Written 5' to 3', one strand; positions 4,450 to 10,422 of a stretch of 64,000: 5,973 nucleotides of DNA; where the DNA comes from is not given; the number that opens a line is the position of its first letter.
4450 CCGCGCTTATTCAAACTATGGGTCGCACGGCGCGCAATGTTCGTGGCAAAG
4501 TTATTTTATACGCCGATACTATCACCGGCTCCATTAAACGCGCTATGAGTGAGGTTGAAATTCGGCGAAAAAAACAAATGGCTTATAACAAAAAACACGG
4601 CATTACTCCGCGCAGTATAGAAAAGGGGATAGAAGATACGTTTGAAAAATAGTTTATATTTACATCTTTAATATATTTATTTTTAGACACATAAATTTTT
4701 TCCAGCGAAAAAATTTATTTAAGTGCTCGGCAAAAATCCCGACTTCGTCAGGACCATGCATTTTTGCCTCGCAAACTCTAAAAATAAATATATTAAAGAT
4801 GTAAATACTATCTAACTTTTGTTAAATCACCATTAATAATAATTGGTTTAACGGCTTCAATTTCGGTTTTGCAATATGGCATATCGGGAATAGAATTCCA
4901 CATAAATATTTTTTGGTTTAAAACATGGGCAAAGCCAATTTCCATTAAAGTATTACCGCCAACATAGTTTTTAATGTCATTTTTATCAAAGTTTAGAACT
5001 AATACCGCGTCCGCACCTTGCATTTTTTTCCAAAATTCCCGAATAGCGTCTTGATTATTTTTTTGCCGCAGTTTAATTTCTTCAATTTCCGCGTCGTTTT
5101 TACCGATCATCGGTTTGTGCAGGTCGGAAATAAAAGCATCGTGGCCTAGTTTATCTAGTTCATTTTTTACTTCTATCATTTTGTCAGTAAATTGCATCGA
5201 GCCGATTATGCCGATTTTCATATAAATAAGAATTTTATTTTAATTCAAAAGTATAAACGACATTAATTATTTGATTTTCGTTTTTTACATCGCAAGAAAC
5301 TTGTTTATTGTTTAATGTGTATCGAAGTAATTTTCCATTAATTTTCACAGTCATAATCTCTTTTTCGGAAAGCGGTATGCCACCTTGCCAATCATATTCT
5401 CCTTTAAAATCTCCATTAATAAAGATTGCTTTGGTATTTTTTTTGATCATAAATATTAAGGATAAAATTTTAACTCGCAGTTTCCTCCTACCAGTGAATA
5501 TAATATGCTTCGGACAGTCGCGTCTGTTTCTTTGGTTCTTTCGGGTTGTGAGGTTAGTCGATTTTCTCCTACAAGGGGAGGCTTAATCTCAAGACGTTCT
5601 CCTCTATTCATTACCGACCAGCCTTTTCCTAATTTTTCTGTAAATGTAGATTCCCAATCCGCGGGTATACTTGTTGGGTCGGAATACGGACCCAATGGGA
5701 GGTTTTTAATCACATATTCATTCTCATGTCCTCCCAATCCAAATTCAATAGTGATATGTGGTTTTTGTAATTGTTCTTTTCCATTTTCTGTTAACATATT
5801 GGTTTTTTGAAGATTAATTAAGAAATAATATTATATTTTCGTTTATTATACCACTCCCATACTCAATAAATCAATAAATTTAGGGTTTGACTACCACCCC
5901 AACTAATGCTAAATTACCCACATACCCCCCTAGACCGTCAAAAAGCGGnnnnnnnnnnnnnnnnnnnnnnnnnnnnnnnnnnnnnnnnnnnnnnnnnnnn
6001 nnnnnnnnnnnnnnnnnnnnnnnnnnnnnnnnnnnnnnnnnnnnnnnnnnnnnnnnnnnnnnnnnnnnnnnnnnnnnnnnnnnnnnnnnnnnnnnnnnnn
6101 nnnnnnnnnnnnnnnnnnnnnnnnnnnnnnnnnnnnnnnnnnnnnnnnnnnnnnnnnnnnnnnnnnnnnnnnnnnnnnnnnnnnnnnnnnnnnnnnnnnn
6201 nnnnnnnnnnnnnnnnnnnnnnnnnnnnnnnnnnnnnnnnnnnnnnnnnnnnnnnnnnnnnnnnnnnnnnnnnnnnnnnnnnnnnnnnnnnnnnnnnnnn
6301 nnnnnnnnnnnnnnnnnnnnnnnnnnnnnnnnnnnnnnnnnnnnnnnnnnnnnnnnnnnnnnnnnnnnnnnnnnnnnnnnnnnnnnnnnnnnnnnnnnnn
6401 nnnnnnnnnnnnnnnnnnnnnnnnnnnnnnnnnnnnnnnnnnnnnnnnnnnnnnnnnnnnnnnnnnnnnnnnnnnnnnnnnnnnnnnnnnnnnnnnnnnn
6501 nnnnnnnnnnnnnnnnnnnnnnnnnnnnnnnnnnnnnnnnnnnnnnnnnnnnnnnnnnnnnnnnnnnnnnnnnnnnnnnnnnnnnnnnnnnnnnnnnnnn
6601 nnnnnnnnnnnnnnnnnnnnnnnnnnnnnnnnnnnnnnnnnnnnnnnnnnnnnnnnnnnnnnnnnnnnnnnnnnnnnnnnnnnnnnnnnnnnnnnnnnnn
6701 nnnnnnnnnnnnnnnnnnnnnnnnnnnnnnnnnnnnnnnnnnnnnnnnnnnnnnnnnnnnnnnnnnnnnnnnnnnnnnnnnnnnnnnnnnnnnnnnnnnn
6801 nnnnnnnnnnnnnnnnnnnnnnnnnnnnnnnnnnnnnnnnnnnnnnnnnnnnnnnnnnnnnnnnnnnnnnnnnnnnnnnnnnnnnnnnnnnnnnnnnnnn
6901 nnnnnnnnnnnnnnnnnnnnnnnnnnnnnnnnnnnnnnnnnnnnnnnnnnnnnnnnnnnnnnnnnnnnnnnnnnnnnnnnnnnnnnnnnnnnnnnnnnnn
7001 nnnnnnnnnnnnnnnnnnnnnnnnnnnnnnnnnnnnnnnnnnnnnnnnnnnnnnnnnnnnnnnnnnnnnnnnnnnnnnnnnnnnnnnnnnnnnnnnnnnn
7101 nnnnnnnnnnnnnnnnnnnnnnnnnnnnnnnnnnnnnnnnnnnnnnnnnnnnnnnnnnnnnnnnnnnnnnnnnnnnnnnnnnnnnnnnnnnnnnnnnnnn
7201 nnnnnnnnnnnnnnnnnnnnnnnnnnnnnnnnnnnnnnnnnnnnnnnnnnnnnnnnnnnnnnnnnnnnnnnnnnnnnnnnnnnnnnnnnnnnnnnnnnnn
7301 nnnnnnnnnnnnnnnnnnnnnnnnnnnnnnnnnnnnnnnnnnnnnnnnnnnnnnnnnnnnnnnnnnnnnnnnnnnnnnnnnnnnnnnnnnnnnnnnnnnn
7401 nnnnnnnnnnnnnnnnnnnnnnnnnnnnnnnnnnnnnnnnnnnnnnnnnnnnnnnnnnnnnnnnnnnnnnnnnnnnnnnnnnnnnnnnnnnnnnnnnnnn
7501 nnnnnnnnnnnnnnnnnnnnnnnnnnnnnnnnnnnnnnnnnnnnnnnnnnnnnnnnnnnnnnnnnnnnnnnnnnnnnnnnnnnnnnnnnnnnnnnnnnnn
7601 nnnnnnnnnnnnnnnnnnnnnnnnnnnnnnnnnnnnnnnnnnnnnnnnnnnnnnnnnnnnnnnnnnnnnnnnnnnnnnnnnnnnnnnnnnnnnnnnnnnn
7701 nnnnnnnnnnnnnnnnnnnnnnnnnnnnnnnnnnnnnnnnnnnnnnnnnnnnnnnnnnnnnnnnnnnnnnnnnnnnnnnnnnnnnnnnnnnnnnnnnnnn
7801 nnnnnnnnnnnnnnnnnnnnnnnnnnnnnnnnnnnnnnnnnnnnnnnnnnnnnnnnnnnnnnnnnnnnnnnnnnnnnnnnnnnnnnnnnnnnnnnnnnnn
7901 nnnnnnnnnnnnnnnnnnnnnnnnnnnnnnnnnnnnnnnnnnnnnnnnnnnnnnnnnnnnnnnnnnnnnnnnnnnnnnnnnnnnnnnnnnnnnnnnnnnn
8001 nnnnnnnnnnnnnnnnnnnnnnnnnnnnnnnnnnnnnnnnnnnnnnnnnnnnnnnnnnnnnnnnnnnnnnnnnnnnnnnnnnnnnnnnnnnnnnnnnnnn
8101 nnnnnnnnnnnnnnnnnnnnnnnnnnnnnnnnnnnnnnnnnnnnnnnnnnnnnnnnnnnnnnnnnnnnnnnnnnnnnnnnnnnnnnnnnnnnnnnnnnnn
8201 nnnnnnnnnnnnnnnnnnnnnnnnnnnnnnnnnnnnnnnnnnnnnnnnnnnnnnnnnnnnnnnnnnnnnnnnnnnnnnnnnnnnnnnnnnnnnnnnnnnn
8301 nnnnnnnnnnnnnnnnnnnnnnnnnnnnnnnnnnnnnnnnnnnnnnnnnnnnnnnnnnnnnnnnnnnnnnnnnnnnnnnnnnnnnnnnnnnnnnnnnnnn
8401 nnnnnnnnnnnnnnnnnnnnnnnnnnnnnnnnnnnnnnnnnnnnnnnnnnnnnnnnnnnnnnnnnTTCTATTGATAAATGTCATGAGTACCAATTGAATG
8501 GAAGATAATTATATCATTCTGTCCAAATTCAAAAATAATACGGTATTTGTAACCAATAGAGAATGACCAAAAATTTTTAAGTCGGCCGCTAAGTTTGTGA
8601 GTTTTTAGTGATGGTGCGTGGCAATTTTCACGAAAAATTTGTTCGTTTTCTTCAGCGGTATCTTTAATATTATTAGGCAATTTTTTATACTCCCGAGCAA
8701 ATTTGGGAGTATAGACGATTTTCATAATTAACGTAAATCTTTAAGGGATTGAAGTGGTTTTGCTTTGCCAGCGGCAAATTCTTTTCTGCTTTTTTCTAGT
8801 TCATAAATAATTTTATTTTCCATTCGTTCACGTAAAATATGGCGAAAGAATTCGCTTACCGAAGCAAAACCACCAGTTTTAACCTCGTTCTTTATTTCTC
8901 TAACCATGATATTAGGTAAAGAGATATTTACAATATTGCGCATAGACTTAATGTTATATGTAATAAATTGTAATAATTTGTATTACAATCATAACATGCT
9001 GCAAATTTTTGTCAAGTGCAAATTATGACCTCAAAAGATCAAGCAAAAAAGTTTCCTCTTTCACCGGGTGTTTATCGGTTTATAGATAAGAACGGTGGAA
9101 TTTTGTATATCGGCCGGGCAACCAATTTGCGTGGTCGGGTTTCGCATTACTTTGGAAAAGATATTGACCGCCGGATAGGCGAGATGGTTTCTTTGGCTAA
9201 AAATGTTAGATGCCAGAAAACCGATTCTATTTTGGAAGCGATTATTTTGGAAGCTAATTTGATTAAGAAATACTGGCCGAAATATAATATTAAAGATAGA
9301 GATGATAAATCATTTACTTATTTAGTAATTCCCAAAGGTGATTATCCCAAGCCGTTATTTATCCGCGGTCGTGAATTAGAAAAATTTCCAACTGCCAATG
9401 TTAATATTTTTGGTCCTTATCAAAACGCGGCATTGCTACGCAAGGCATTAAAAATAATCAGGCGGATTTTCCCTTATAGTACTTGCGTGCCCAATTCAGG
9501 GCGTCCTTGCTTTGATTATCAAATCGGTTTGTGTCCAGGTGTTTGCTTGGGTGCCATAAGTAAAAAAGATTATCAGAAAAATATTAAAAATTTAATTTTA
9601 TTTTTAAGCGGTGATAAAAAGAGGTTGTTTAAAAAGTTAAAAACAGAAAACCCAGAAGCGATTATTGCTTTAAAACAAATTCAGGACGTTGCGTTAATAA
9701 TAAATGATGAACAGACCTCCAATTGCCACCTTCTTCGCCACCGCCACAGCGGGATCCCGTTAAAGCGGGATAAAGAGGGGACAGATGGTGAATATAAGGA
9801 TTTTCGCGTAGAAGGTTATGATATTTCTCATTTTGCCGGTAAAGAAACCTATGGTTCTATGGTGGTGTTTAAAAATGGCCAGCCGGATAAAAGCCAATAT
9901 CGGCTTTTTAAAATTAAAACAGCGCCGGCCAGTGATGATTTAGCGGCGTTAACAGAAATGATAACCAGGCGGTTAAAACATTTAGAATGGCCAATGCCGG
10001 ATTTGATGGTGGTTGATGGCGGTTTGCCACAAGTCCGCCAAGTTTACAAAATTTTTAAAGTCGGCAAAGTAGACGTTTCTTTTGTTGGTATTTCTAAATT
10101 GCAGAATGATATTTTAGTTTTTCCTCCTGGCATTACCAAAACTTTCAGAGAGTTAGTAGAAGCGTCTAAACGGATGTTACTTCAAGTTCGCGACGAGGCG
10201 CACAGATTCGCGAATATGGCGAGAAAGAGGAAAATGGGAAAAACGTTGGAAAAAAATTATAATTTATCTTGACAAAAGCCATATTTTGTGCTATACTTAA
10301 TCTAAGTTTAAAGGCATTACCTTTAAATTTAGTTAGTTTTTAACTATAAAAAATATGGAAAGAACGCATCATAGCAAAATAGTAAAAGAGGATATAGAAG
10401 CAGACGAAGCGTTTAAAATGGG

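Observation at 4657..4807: MITE-like element family with long terminal inverted repeats, two copies in the window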

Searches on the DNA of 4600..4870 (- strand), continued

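Call 60: search_with_rna_model(model_id=R1, sources=[L145, L146], max_evalue=0.2, filters=off, show_alignments=3)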
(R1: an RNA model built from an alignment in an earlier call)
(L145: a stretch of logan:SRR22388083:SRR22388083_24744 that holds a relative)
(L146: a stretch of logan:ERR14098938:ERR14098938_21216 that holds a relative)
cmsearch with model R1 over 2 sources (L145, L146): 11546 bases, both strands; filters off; matches with E-value up to 0.2: 3.
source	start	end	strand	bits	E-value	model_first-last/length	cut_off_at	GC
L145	1234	1302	-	19.8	0.004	1-151/151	no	0.26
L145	1234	1302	+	17.8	0.012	1-151/151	no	0.26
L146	3418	3510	+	15.7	0.035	18-134/151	no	0.29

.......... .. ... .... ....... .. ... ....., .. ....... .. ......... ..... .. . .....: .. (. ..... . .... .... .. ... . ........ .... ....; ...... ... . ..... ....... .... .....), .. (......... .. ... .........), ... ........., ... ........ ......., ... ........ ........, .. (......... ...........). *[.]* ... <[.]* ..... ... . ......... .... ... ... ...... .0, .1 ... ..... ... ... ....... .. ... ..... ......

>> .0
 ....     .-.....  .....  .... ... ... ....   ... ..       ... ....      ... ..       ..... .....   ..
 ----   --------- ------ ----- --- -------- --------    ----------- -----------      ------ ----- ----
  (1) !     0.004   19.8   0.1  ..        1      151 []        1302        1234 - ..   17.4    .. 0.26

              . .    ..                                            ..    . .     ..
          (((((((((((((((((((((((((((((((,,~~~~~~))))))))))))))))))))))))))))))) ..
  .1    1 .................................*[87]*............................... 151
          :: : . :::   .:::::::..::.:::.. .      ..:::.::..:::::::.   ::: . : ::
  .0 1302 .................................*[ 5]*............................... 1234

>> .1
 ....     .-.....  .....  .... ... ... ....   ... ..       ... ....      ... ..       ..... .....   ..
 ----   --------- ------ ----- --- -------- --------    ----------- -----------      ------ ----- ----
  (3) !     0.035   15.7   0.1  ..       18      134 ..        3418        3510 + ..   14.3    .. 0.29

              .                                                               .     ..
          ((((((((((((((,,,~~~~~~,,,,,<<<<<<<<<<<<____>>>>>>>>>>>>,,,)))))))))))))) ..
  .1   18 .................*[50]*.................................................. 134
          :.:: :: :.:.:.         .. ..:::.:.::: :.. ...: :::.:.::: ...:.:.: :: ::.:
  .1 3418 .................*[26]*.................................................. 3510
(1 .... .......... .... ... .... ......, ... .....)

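Call 80: search_with_rna_model(model_id=R1, sources=[L149, L150, L152, L154, L158, L159, L160, L161], max_evalue=1, filters=off)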
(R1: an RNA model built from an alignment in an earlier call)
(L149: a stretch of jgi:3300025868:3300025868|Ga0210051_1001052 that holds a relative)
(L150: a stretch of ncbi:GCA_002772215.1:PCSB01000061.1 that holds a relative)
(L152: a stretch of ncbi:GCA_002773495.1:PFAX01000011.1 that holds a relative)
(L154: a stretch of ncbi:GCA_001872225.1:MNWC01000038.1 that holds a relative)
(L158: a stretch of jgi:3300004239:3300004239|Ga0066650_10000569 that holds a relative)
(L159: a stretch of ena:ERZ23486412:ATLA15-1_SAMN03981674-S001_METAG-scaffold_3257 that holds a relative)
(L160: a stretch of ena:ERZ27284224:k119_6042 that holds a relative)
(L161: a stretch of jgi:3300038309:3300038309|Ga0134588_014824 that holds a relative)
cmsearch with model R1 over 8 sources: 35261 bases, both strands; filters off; matches with E-value up to 1: 32.
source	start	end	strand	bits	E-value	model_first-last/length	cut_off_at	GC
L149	3938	4064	+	18.4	0.025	1-151/151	no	0.35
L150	3938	4064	+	18.4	0.025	1-151/151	no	0.35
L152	3938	4064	+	18.4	0.025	1-151/151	no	0.35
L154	2686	2812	+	18.4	0.025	1-151/151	no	0.35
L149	4291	4368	+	17.7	0.037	1-151/151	no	0.46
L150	4291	4368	+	17.7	0.037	1-151/151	no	0.46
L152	4243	4320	+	17.7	0.037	1-151/151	no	0.46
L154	3039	3116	+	17.7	0.037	1-151/151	no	0.46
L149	4512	4572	+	16.5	0.07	1-151/151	no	0.26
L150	4512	4572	+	16.5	0.07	1-151/151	no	0.26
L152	4464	4524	+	16.5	0.07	1-151/151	no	0.26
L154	3260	3320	+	16.5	0.07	1-151/151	no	0.26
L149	4006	4041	-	15.9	0.095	1-151/151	no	0.39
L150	4006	4041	-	15.9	0.095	1-151/151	no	0.39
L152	4006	4041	-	15.9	0.095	1-151/151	no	0.39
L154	2754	2789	-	15.9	0.095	1-151/151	no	0.39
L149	4291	4366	-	15.3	0.13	1-151/151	no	0.47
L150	4291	4366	-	15.3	0.13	1-151/151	no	0.47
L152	4243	4318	-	15.3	0.13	1-151/151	no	0.47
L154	3039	3114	-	15.3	0.13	1-151/151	no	0.47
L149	4526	4557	-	14.5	0.19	1-151/151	no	0.19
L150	4526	4557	-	14.5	0.19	1-151/151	no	0.19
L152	4478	4509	-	14.5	0.19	1-151/151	no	0.19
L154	3274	3305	-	14.5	0.19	1-151/151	no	0.19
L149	4698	4759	+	12.8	0.47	1-151/151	no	0.42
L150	4698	4759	+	12.8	0.47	1-151/151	no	0.42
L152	4650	4711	+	12.8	0.47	1-151/151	no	0.42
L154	3446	3507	+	12.8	0.47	1-151/151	no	0.42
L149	3966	3997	-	11.7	0.83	1-151/151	no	0.5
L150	3966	3997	-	11.7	0.83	1-151/151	no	0.5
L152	3966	3997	-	11.7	0.83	1-151/151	no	0.5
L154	2714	2745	-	11.7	0.83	1-151/151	no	0.5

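Call 82: search_with_rna_model(model_id=R1, source=L149, start=3900, end=4420, max_evalue=1, filters=off, show_alignments=2)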
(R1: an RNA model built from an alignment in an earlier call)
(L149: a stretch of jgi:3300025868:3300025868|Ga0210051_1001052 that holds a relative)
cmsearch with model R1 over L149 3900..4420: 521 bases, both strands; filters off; matches with E-value up to 1: 7.
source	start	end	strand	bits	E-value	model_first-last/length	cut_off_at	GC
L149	3938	4064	+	18.4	0.00038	1-151/151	no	0.35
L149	4291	4368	+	17.7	0.00055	1-151/151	no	0.46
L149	4006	4041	-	15.9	0.0014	1-151/151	no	0.39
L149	4291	4366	-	15.3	0.0019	1-151/151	no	0.47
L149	3966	3997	-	11.7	0.012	1-151/151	no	0.5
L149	4142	4166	+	5.9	0.25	1-151/151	no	0.6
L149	4140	4168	-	5.5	0.3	1-151/151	no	0.59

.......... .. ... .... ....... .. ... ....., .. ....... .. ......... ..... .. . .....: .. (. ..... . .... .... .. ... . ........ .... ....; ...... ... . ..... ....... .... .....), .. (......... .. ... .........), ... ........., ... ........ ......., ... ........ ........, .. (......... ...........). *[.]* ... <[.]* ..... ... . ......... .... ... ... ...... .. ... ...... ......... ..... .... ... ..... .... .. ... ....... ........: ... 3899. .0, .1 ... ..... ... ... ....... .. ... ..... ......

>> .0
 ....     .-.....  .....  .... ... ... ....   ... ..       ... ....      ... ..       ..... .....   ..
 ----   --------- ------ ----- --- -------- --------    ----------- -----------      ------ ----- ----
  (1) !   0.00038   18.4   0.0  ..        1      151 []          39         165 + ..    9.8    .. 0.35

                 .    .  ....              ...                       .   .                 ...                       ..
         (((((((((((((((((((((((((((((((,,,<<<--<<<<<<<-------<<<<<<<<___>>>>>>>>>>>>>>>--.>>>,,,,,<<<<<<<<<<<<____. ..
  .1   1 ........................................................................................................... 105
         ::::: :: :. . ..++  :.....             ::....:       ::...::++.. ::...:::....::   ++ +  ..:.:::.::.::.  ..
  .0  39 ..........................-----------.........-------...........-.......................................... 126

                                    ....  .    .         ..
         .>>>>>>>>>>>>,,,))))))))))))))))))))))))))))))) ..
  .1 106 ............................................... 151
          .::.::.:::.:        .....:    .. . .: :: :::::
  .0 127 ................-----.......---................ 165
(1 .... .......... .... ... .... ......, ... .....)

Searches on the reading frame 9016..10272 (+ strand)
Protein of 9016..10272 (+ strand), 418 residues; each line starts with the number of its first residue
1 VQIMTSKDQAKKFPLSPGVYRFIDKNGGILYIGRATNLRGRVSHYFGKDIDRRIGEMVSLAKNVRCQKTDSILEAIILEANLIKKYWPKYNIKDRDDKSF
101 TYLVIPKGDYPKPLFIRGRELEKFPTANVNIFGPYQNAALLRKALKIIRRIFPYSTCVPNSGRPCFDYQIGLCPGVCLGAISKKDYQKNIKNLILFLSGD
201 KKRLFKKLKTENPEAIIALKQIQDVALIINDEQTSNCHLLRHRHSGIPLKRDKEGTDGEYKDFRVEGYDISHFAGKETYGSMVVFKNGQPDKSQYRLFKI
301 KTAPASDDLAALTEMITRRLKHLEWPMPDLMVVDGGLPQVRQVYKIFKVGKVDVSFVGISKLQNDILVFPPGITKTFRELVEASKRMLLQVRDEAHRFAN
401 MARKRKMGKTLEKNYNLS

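Call 30: find_related_loci(query=window:9016-10272:+, collection=genome_contigs, flank=10000)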
Query window:9016-10272:+ (418 aa) in genome_contigs; peptide patterns used: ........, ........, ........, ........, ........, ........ (x = any residue, [..] = any of these).
308 stretches matched a pattern; 220 encode a relative of the query (tblastn E <= 1e-3); the best 80 are kept; 80 distinct loci.
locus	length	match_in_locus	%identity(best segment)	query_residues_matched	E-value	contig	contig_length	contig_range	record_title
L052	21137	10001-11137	61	8-409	4e-162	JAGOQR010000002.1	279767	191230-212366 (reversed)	MAG: Candidatus Magasanikiibacteriota bacterium isolate Gw_Bodden_bin_243 Gw_Bodden_45_length_279767_cov_14.328708, whol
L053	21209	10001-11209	57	1-413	9e-159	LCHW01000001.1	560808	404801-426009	MAG: Candidatus Wolfebacteria bacterium GW2011_GWE2_44_13 UW32_C0001, whole genome shotgun sequence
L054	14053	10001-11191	59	3-408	4e-158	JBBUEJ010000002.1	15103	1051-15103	MAG: Patescibacteria group bacterium isolate H51-bin093_1 H51_bin093_1_000000000002, whole genome shotgun sequence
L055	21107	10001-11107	60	8-399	3e-158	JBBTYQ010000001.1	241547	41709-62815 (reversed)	MAG: Patescibacteria group bacterium isolate H41-bin047_1 H41_bin047_1_000000000001, whole genome shotgun sequence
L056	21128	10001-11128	60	7-406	5e-154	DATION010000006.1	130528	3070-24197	MAG TPA_asm: Candidatus Udaeobacter sp. isolate SMAG_U15825 k141_1637086, whole genome shotgun sequence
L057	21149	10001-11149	59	7-409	6e-153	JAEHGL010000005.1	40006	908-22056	Candidatus Komeilibacteria bacterium S5_K13 S5_K13__5, whole genome shotgun sequence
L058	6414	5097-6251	59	1-406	2e-153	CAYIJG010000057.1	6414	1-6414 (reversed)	MAG TPA_asm: uncultured Gammaproteobacteria bacterium isolate ERP119705_co24_1001 genome assembly, contig: NODE_20084_le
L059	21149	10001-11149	58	7-402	2e-152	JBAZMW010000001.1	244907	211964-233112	MAG: Patescibacteria group bacterium isolate SO_2017_LW4_52 scaffold_140_c1_LW137-91_2017, whole genome shotgun sequence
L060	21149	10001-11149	60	4-409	5e-152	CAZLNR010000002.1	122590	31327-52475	MAG TPA_asm: uncultured Gammaproteobacteria bacterium isolate SRP286056_co2_342 genome assembly, contig: NODE_122_length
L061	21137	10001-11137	57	9-405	7e-152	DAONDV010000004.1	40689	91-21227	MAG TPA_asm: Candidatus Paceibacterota bacterium isolate AMR_MDS_3886 NODE_906_length_40689_cov_29.242949, whole genome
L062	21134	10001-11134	60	4-405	3e-151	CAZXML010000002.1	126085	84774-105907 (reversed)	MAG TPA_asm: uncultured Gammaproteobacteria bacterium isolate SRP119689_co1_192 genome assembly, contig: NODE_114_length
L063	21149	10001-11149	60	4-409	5e-151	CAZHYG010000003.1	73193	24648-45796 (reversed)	MAG TPA_asm: uncultured Gammaproteobacteria bacterium isolate SRP135725_co1_18 genome assembly, contig: NODE_232_length_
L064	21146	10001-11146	55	4-406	1e-150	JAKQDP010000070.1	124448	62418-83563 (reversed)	MAG: bacterium isolate USDE_maxbin.058 k141_1591668, whole genome shotgun sequence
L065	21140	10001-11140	57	7-409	3e-150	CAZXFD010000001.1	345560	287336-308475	MAG TPA_asm: uncultured Gammaproteobacteria bacterium isolate SRP220891_co4_301 genome assembly, contig: NODE_14_length_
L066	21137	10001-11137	57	4-405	6e-150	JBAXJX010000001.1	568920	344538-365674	MAG: Candidatus Falkowbacteria bacterium isolate ELA386 MAG386_1, whole genome shotgun sequence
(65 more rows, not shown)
